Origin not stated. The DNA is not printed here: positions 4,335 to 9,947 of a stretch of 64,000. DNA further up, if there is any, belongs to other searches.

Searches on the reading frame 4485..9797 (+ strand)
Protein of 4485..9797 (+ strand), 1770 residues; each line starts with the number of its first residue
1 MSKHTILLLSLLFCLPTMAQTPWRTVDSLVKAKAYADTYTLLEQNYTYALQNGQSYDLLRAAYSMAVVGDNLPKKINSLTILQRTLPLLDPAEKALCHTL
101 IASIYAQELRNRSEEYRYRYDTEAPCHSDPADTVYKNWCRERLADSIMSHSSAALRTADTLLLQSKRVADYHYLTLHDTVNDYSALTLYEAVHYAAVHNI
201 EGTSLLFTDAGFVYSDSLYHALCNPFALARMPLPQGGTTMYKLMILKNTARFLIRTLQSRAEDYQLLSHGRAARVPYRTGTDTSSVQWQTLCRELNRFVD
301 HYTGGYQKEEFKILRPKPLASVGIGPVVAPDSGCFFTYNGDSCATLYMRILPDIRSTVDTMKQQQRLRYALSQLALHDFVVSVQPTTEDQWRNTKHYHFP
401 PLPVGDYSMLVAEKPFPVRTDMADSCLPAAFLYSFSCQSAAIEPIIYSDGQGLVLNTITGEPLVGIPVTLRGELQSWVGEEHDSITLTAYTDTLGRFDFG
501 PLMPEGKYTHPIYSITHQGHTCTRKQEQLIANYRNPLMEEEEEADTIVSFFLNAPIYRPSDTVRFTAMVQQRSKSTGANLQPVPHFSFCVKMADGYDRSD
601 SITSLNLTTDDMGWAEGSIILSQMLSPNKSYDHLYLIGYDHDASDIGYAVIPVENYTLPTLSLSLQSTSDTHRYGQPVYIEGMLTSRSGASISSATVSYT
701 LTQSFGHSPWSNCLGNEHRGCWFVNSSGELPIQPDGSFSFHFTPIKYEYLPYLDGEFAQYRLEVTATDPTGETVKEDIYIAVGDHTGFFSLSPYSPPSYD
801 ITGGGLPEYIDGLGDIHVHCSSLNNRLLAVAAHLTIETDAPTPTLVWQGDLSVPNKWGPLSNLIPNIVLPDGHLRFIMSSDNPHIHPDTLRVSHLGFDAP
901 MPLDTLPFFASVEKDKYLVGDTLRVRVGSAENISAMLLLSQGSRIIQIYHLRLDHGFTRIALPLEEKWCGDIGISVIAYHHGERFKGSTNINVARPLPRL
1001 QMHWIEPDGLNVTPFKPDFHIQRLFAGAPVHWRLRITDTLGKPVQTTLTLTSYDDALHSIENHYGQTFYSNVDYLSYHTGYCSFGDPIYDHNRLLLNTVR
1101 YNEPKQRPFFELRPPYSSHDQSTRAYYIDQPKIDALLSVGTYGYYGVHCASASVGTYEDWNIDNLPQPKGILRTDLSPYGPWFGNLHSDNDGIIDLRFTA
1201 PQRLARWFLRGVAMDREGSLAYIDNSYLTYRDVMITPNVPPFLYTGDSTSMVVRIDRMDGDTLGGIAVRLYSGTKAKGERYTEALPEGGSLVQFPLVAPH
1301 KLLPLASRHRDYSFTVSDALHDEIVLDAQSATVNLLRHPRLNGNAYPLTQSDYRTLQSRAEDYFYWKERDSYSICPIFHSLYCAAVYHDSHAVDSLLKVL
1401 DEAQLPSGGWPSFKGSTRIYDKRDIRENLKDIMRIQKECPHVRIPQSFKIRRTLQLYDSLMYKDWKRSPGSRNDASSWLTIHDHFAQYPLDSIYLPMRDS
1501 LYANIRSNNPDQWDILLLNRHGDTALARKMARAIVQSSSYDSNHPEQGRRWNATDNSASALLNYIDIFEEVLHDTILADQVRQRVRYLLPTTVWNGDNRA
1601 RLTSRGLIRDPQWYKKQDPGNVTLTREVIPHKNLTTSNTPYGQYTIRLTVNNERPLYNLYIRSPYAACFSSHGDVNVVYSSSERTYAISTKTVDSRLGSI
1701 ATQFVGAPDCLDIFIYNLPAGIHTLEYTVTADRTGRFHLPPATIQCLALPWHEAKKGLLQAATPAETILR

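Call 56: search_protein_families(library=pfam, proteins=[window:4485-9797:+], max_evalue=0.001)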
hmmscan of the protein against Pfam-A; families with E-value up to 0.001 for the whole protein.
window:4485-9797:+ (1770 aa): 4 families
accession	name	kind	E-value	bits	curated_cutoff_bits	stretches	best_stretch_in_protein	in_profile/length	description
PF17973.7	bMG10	-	4.6e-12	46.7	26.2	1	1643-1747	29-127/131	Bacterial Alpha-2-macroglobulin MG10 domain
PF13620.12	CarboxypepD_reg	-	1.9e-05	25.4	32.3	0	451-510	3-52/82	Carboxypeptidase regulatory-like domain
PF00207.28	A2M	-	3.3e-05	24.1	21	1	1184-1251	6-74/92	Alpha-2-macroglobulin family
PF07703.20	A2M_BRD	-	6.3e-05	23.7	22.7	1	911-1003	4-102/140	Alpha-2-macroglobulin bait region domain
